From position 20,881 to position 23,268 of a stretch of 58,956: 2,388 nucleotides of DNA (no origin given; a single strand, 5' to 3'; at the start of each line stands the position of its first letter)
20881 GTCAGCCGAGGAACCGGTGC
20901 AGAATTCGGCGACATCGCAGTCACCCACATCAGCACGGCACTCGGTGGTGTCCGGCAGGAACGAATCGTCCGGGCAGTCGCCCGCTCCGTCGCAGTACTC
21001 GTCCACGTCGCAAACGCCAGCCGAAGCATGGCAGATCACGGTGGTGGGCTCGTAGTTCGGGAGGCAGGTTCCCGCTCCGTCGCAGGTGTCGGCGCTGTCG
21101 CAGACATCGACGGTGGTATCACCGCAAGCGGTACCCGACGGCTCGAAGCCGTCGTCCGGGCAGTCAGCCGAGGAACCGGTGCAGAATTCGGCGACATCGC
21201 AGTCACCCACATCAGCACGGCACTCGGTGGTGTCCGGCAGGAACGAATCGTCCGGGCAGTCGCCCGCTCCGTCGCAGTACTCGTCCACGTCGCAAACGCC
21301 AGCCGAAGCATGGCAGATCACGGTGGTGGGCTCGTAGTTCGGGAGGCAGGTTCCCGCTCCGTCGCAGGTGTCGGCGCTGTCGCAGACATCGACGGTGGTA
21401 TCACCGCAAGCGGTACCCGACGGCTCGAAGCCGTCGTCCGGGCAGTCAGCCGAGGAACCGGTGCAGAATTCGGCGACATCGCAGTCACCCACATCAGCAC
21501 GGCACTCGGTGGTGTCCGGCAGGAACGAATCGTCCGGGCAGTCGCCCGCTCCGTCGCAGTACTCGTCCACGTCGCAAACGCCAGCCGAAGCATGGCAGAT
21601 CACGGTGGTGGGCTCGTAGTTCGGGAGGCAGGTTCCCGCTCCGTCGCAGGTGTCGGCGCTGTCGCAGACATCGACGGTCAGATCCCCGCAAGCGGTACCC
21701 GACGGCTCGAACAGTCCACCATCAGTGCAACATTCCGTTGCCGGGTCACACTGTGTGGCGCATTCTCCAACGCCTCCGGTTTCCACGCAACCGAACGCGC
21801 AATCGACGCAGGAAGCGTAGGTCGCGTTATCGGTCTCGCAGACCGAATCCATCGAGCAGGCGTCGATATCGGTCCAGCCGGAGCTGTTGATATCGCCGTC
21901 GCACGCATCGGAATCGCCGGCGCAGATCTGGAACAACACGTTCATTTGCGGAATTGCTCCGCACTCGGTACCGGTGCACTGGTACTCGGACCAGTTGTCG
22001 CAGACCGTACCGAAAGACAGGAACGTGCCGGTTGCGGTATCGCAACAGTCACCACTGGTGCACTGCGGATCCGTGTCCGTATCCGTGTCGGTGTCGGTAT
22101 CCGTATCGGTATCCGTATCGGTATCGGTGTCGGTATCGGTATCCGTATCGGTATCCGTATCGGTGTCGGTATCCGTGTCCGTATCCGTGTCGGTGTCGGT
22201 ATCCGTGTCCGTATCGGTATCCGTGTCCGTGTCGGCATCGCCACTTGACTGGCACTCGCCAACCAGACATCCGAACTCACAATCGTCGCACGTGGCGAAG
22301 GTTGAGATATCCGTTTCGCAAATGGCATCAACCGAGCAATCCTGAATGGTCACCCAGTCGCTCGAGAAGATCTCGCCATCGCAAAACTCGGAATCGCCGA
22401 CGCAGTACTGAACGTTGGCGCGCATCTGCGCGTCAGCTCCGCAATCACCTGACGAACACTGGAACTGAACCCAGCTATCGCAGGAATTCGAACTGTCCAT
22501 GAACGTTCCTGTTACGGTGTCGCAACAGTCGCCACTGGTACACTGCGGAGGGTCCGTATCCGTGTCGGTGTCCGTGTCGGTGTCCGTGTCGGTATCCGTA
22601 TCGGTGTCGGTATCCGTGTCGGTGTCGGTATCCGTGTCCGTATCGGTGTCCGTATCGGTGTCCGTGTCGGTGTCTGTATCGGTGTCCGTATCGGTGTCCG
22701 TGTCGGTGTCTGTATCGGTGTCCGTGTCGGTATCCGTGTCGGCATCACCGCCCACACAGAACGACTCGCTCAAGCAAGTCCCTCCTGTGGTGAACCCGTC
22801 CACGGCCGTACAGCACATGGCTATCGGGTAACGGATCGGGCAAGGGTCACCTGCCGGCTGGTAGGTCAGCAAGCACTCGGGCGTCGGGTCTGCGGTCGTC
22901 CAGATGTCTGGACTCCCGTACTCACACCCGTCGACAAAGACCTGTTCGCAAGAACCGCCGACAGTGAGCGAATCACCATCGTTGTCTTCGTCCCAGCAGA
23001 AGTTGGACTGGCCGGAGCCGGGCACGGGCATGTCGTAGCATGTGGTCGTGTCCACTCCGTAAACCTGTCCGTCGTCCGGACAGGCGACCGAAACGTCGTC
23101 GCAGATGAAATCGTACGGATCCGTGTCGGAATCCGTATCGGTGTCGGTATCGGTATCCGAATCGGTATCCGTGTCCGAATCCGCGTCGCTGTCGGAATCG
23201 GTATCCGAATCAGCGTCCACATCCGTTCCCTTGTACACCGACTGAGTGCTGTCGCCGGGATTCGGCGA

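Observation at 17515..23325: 1936-aa lipoprotein built from disintegrin-like Cys motifs, new Cys domains and (Asp-Thr)n stalks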

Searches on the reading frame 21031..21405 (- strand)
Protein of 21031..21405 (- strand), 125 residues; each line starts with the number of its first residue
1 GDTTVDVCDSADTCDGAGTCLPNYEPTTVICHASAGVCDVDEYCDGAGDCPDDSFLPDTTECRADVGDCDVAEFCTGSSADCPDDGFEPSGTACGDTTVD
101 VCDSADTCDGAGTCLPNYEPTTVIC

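Call 10: search_solved_structures(query=window:21031-21405:-, max_evalue=1, show_alignments=3)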
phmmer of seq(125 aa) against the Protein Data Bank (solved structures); distinct sequences matched with E-value up to 1: 12.
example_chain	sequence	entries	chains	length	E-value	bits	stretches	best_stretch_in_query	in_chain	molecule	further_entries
3dsl_A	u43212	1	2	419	2.8e-05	27.9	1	38-97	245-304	Zinc metalloproteinase-disintegrin bothropasin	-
2dw0_A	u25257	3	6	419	3.5e-05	27.6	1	38-97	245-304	Catrocollastatin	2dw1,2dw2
3hdb_A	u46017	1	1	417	0.00014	25.6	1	31-97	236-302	AAHIV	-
3k7l_A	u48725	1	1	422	0.00024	24.9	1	28-96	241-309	Atragin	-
9clp_A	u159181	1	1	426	0.00069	23.4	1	36-123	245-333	Zinc metalloproteinase-disintegrin-like ecarin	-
3k7n_A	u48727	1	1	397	0.0011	22.8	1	45-97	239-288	K-like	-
2e3x_A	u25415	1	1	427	0.065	17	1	44-97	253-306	Coagulation factor X-activating enzyme heavy chain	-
6lsq_A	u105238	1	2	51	0.15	15.8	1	44-86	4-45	Disintegrin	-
2ech_A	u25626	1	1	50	0.18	15.6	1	44-87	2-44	ECHISTATIN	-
1ro3_A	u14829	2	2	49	0.2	15.4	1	44-86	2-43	Disintegrin echistatin | Metalloproteinase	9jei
2c8i_E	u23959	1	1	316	0.67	13.7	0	14-55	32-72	COMPLEMENT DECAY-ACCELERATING FACTOR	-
1atn_D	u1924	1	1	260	0.75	13.6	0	35-87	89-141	DEOXYRIBONUCLEASE I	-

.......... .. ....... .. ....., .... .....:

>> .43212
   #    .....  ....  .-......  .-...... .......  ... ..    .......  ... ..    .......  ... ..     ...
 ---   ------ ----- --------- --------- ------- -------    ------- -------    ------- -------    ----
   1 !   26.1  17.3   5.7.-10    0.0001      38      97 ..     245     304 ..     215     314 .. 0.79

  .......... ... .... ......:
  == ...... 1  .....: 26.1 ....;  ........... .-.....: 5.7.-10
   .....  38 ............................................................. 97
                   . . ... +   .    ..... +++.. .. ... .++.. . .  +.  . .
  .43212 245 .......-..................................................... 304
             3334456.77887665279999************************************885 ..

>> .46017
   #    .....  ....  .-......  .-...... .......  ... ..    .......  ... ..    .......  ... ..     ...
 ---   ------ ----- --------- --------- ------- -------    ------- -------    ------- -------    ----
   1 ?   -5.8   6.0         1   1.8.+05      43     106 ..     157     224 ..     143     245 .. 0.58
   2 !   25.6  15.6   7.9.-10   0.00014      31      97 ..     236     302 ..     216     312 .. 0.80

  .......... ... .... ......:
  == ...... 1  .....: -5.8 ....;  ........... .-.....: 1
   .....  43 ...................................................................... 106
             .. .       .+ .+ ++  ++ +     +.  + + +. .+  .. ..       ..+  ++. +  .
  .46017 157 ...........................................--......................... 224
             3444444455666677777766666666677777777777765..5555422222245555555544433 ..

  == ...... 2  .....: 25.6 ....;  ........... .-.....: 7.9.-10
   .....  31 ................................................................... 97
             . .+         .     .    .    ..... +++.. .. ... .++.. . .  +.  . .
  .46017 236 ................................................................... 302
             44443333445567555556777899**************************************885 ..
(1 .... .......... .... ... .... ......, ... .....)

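Call 39: find_homologous_proteins(query=A2, max_evalue=1e-10)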
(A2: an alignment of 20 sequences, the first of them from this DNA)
Query A2 (20 sequences) (125 aa, profile of the alignment): 167 proteins with E <= 1e-10 among 1269 candidates; the best 120 are listed.
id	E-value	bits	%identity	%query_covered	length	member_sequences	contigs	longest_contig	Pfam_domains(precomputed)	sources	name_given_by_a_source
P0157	8.4e-46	173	37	84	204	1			PF00200.29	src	-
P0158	1.2e-45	173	52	90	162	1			PF00200.29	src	-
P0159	1.1e-42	163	47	70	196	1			PF00200.29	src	-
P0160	1.9e-42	162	55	73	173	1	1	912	PF00526.24,PF00200.29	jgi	jgi:hypothetical protein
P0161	3.1e-42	161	47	77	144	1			PF00200.29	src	-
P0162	3.3e-38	148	59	54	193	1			PF00200.29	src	-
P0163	1.5e-37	146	59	50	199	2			PF00200.29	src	-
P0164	1.9e-37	146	48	73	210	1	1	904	PF00200.29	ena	-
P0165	2.3e-37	146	47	94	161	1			PF00200.29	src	-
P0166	6.0e-37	144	41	98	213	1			PF00200.29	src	-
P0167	2.4e-36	142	47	81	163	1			PF00200.29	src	-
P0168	5.1e-36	141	44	86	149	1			PF00526.24,PF00200.29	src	-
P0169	6.7e-36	141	38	80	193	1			PF00200.29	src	-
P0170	1.0e-35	140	43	88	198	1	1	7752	PF00200.29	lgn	-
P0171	1.6e-34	137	38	95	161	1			PF00200.29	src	-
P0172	2.1e-34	136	44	70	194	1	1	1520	PF00200.29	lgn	-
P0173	3.0e-34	136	33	82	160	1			PF00200.29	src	-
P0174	3.1e-34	136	54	79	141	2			PF00200.29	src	-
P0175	4.0e-34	135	45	70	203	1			PF00200.29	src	-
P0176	6.3e-34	135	42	77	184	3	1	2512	PF00200.29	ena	-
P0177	3.7e-33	132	37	83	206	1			PF00200.29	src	-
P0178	3.9e-31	126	38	91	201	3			PF00200.29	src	-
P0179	8.3e-31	125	62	42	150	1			PF00200.29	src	-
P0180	2.8e-30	123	51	65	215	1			PF00200.29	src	-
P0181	3.5e-30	123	44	77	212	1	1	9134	PF00200.29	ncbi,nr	ncbi:MAG: hypothetical protein JXB32_23735, partial [Deltaproteobacteria bacterium]|nr:hypothetical 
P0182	8.2e-30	121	41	94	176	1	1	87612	PF00200.29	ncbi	ncbi:MAG: hypothetical protein R3A52_22670 [Polyangiales bacterium]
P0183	2.3e-29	120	44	93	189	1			PF00200.29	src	-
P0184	5.3e-29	119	49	72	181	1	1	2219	PF00200.29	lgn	-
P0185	5.8e-29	119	57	94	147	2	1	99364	PF00200.29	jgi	jgi:hypothetical protein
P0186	1.1e-28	118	39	86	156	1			PF00200.29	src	-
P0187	1.4e-28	117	54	70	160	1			PF00200.29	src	-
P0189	1.9e-28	117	50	66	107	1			PF00200.29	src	-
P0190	2.0e-28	117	49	77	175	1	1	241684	PF00200.29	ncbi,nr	ncbi:MAG: hypothetical protein M5U28_02450 [Sandaracinaceae bacterium]|nr:hypothetical protein [Sand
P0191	4.0e-28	116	48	50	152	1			PF00200.29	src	-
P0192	4.1e-28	116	40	86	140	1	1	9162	PF00200.29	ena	-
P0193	8.1e-28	115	49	76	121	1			PF00200.29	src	-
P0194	1.1e-27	115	56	45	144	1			PF00200.29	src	-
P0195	2.4e-27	113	53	46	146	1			PF00200.29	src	-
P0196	3.6e-27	113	46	65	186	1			PF00200.29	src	-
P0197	6.4e-27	112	56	80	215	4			PF00200.29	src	-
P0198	7.6e-27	112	37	57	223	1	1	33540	PF00200.29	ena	-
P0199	8.9e-27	112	53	52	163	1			PF00200.29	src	-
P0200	1.7e-26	111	50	98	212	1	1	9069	PF00200.29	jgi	jgi:hypothetical protein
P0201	2.1e-26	110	42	91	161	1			PF00200.29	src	-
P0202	2.4e-26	110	49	85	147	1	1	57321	PF00200.29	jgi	jgi:hypothetical protein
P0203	2.6e-26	110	42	78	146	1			PF00200.29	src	-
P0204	2.7e-26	110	46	88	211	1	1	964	PF00526.24,PF00200.29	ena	-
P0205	2.8e-26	110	35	59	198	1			PF00526.24,PF00200.29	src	-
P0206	2.9e-26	110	51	42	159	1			PF00200.29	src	-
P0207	4.1e-26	109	47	66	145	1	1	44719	PF00200.29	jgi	jgi:hypothetical protein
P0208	8.2e-26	108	35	87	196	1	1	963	PF00200.29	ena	-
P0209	8.3e-26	108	45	88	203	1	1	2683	PF00200.29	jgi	jgi:hypothetical protein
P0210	9.4e-26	108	41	91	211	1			PF02494.23,PF00200.29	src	-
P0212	5.0e-25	106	55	83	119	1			PF00200.29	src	-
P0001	8.8e-25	105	48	72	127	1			PF00200.29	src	-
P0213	1.8e-24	104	59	51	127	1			PF00200.29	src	-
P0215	2.0e-24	104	61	55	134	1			PF00200.29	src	-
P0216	2.1e-24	104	48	81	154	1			PF00200.29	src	-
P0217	2.1e-24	104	51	74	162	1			PF00200.29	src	-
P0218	2.2e-24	104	51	69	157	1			PF00200.29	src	-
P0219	2.9e-24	103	47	66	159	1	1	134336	PF00200.29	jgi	jgi:hypothetical protein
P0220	4.2e-24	103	42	68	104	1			PF00200.29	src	-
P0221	6.2e-24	102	53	68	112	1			PF00200.29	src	-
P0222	9.5e-24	102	53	60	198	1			PF00200.29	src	-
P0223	1.5e-23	101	47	84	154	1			PF00200.29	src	-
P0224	2.4e-23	100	54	56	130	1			PF00200.29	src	-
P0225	2.7e-23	100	55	51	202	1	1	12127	PF00200.29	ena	-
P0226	2.9e-23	100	44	79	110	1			PF00200.29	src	-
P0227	6.9e-23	99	41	94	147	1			PF00200.29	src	-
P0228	7.1e-23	99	49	75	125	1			PF00200.29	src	-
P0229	7.2e-23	99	49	80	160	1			PF00200.29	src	-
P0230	9.1e-23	99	51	58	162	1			PF00200.29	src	-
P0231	1.0e-22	98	57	59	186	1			PF00200.29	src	-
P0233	1.4e-22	98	48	70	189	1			PF00200.29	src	-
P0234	3.2e-22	97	52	70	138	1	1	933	PF00200.29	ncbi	ncbi:MAG: hypothetical protein ACKO2K_03385 [Alphaproteobacteria bacterium]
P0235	4.7e-22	96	50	76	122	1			PF00200.29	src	-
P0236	9.4e-22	95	46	77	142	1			PF00200.29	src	-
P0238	1.7e-21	94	40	71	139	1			PF00200.29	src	-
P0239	1.9e-21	94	49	70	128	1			PF00200.29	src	-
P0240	2.5e-21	94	34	100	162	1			PF00200.29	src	-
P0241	2.9e-21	94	37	57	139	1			PF00200.29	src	-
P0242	4.6e-21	93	45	86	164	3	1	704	PF00200.29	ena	-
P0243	7.7e-21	92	51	39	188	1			PF00200.29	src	-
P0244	7.8e-21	92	49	70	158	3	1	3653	PF00200.29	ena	-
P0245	8.1e-21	92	57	54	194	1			PF00200.29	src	-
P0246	1.1e-20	92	48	70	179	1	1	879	PF00200.29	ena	-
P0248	1.5e-20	91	56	78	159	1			PF00200.29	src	-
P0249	2.1e-20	91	54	64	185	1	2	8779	PF00526.24,PF00200.29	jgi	jgi:hypothetical protein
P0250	5.9e-20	90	48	66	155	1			PF00200.29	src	-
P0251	8.8e-20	89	42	66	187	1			PF00200.29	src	-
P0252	9.7e-20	89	39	63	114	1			PF00200.29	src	-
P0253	1.7e-19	88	49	75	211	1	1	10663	PF00200.29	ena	-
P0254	1.9e-19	88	49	57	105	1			PF00200.29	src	-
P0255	4.1e-19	87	51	57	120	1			PF00200.29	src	-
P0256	5.1e-19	86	43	63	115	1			PF00200.29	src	-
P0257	6.8e-19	86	45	52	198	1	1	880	PF00200.29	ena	-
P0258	1.0e-18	86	49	73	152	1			PF00200.29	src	-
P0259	1.2e-18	85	39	84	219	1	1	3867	PF00200.29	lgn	-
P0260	1.3e-18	85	53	66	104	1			PF00200.29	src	-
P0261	4.4e-18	83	49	64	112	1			PF00200.29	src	-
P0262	7.1e-18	83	61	50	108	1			PF00200.29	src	-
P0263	1.1e-17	82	42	86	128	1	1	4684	PF00200.29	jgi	jgi:hypothetical protein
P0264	1.3e-17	82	43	72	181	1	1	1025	PF00200.29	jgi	jgi:hypothetical protein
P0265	1.6e-17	82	52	66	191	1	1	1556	PF00200.29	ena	-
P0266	1.9e-17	81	49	70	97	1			PF00200.29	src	-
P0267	3.2e-17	81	54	62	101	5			PF00200.29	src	-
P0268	4.1e-17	80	57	50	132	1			PF00200.29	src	-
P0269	4.3e-17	80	43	78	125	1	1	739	PF00200.29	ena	-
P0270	4.6e-17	80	42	67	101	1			PF00200.29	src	-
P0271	4.7e-17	80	44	75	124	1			PF00200.29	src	-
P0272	7.9e-17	79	56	57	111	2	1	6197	PF00200.29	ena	-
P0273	8.0e-17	79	54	70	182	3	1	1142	PF00200.29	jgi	jgi:cysteine-rich repeat protein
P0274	1.5e-16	79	54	57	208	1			PF00200.29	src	-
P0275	2.1e-16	78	52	72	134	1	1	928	PF00200.29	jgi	jgi:hypothetical protein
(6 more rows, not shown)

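Call 51: predict_structure(alignment_id=A3)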
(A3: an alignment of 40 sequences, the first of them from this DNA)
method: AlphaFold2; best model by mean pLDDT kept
length: 125 residues; sequences in the alignment: 40
mean_pLDDT: 90.4   pTM: 0.76
mean pLDDT of the five models: 90.4, 89.1, 88.8, 88.5, 86.3
residues with pLDDT >= 90: 96; 70-90: 15; 50-70: 14; < 50: 0
segments of 3 or more residues with pLDDT < 50: none
pLDDT, mean of each block of 10 residues (from residue 1): 78 93 96 98 97 98 97 98 98 79 84 83 61
secondary structure, 60 per line:
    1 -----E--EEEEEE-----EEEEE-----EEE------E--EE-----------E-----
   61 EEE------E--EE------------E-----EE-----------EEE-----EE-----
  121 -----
elements in order: E9-14 E20-24 E30-32 E61-63 E106-108

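Call 54: fold_search(model_id=the predicted structure, library=pdb)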
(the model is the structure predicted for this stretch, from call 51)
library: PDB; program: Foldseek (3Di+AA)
matches with E <= 10: 40; with E <= 0.001: 0
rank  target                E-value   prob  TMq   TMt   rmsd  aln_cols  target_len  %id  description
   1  2dw1_A                4.0e-03  1.00  0.37  0.12   3.2        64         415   38  Crystal structure of VAP2 from Crotalus atrox venom (Form 2-2 crystal) (released 2007-07-10)
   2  2erq_A                4.0e-03  1.00  0.35  0.11   3.9        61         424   34  Crystal structure of vascular apoptosis-inducing protein-1(tetragonal crystal form) (released 2006-06-20)
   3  2erq_B                4.8e-03  1.00  0.37  0.12   3.3        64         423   34  Crystal structure of vascular apoptosis-inducing protein-1(tetragonal crystal form) (released 2006-06-20)
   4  9clp_A                5.4e-03  1.00  0.38  0.12   4.3        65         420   37  Structure of ecarin from the venom of Kenyan saw-scaled viper in complex with the Fab of neutralizing antibody H11 (released 2024-09-11)
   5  2dw0_A                6.5e-03  1.00  0.37  0.12   3.1        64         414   38  Crystal structure of VAP2 from Crotalus atrox venom (Form 2-1 crystal) (released 2007-07-10)
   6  3k7n_A                6.9e-03  1.00  0.39  0.13   1.5        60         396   38  Structures of two elapid snake venom metalloproteases with distinct activities highlight the disulfide patterns in the (released 2010-03-02)
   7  2ero_A                6.9e-03  1.00  0.38  0.12   3.1        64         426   34  Crystal structure of vascular apoptosis-inducing protein-1(orthorhombic crystal form) (released 2006-06-20)
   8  8hpy_A                1.1e-02  1.00  0.41  0.11   3.4        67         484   31  Crystal structure of human LGI1-ADAM22 complex (released 2023-12-13)
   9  3dsl_B                1.3e-02  1.00  0.37  0.12   3.3        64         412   38  The Three-dimensional Structure of Bothropasin, the Main Hemorrhagic Factor from Bothrops jararaca venom. (released 2008-10-21)
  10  3hdb_A                1.4e-02  1.00  0.34  0.11   1.9        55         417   42  Crystal structure of AaHIV, A metalloproteinase from venom of Agkistrodon Acutus (released 2009-08-11)
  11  2e3x_A                1.7e-02  1.00  0.41  0.14   5.8        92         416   27  Crystal structure of Russell's viper venom metalloproteinase (released 2007-12-11)
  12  2ao7                  1.9e-02  1.00  0.34  0.30   2.7        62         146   31  Adam10 Disintegrin and cysteine- rich domain (released 2006-08-08)
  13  3k7l                  2.6e-02  1.00  0.36  0.11   1.3        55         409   40  Structures of two elapid snake venom metalloproteases with distinct activities highlight the disulfide patterns in the D (released 2010-03-02)
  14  5y2z_E                2.7e-02  1.00  0.41  0.12   3.4        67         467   31  Crystal structure of human LGI1 EPTP-ADAM22 complex (released 2018-05-02)
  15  8snn_A                3.3e-02  1.00  0.35  0.21   3.8        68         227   25  Structure of mature human ADAM17/iRhom2 sheddase complex, conformation 1 (released 2024-05-29)
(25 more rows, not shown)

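Call 63: fold_search(model_id=the predicted structure, library=viral)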
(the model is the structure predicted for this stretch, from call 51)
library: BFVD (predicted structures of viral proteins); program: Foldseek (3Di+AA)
matches with E <= 10: 10; with E <= 0.001: 0
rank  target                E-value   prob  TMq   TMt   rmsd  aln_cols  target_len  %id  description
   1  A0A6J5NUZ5            8.8e-01  0.11  0.22  0.05  16.0       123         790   12  Collagen triple helix repeat [uncultured Caudovirales phage]
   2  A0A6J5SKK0            4.4e+00  0.02  0.20  0.06  12.0       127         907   13  Uncharacterized protein [uncultured Caudovirales phage]
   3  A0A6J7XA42            4.4e+00  0.01  0.15  0.06  14.2       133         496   15  Glycine-rich domain-containing protein [uncultured Caudovirales phage]
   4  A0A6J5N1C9            5.0e+00  0.01  0.13  0.06  17.0       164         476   13  Uncharacterized protein [uncultured Caudovirales phage]
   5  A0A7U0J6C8            5.3e+00  0.02  0.15  0.09  11.8        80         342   18  (no name in the UniProt tables at hand)
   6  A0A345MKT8            7.6e+00  0.02  0.16  0.11  10.1        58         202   21  (no name in the UniProt tables at hand)
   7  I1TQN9                8.6e+00  0.01  0.12  0.07  20.3       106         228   11  (no name in the UniProt tables at hand)
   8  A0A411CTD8            9.7e+00  0.04  0.13  0.07   9.1        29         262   21  (no name in the UniProt tables at hand)
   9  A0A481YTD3            9.7e+00  0.01  0.15  0.04  24.1       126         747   13  DUF5857 domain-containing protein [Marseillevirus LCMAC101]
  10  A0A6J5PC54            9.7e+00  0.00  0.12  0.07  14.5       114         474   18  Glycine-rich domain-containing protein [uncultured Caudovirales phage]

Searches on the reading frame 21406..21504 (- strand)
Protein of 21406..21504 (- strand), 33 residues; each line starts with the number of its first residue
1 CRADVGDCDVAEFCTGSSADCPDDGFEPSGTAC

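Call 9: search_protein_families(library=pfam, proteins=[window:21406-21504:-], max_evalue=1)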
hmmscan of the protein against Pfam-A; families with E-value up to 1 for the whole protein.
seq(33 aa): 1 family
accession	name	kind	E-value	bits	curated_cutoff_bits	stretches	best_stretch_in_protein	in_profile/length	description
PF00200.28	Disintegrin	-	7.2e-06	27.1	35.1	1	1-24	52-75/75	Disintegrin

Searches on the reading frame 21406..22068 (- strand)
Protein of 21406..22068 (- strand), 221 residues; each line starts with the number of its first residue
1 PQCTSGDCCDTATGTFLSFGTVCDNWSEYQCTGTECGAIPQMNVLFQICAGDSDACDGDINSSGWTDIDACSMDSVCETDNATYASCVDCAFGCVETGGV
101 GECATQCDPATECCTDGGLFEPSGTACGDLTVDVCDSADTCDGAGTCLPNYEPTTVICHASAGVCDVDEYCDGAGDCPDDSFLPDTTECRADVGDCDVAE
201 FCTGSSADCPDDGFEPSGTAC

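Call 9: search_protein_families(library=pfam, proteins=[window:21406-22068:-], max_evalue=1)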
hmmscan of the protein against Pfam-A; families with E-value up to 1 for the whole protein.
seq(221 aa): 1 family
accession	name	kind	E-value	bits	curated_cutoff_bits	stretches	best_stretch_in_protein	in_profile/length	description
PF00200.28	Disintegrin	-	4.3e-10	40.7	35.1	2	176-212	37-75/75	Disintegrin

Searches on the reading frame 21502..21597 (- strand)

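Call 80: search_protein_families(library=pfam, proteins=[window:21502-21597:-], max_evalue=10)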
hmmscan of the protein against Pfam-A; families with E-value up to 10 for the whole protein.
seq(32 aa): 1 family
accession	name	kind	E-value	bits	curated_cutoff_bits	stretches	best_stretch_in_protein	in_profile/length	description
PF00200.28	Disintegrin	-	0.064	14.5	35.1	1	1-23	52-75/75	Disintegrin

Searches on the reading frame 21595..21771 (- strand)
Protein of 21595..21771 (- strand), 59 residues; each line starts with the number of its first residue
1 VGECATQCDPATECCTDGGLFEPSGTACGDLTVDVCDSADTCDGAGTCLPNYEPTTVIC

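Call 80: search_protein_families(library=pfam, proteins=[window:21595-21771:-], max_evalue=10)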
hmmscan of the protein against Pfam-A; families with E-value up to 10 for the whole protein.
seq(59 aa): 1 family
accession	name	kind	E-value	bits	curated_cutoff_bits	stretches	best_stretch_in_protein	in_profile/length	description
PF01033.22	Somatomedin_B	-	0.92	10.3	23.1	2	3-17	18-32/40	Somatomedin B domain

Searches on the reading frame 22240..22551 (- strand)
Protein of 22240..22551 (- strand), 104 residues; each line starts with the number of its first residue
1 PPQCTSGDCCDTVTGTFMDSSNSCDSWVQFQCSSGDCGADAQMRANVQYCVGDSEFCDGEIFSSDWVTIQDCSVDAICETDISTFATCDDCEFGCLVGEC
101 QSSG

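Call 9: search_protein_families(library=pfam, proteins=[window:22240-22551:-], max_evalue=1)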
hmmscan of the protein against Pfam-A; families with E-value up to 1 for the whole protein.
seq(104 aa): 0 families

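Call 45: search_solved_structures(query=A4, max_evalue=10, show_alignments=2)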
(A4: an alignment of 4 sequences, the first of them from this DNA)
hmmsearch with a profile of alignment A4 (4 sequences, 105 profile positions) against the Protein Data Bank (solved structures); distinct sequences matched with E-value up to 10: 0.

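Call 70: find_related_loci(query=A4, collection=metagenome_contigs, flank=10000)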
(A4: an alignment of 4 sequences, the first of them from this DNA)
Query A4 (104 aa) in metagenome_contigs; peptide patterns used: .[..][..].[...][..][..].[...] (x = any residue, [..] = any of these).
92 stretches matched a pattern, but none encodes a relative of the query by tblastn (E <= 1e-3).

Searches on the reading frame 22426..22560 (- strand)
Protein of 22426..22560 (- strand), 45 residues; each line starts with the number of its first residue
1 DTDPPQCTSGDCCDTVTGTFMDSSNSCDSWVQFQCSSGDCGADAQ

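Call 80: search_protein_families(library=pfam, proteins=[window:22426-22560:-], max_evalue=10)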
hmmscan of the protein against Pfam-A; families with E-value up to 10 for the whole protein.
seq(45 aa): 1 family
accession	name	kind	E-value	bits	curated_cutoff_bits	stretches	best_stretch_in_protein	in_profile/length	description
PF19628.4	DUF6132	-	2.9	8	23.2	1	6-17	27-38/60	Family of unknown function (DUF6132)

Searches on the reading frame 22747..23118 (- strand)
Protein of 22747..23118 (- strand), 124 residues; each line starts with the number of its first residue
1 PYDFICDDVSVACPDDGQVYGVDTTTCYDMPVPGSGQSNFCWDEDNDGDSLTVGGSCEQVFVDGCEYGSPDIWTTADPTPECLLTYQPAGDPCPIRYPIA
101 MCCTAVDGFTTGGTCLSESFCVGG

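Call 9: search_protein_families(library=pfam, proteins=[window:22747-23118:-], max_evalue=1)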
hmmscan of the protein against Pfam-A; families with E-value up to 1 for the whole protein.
seq(124 aa): 0 families
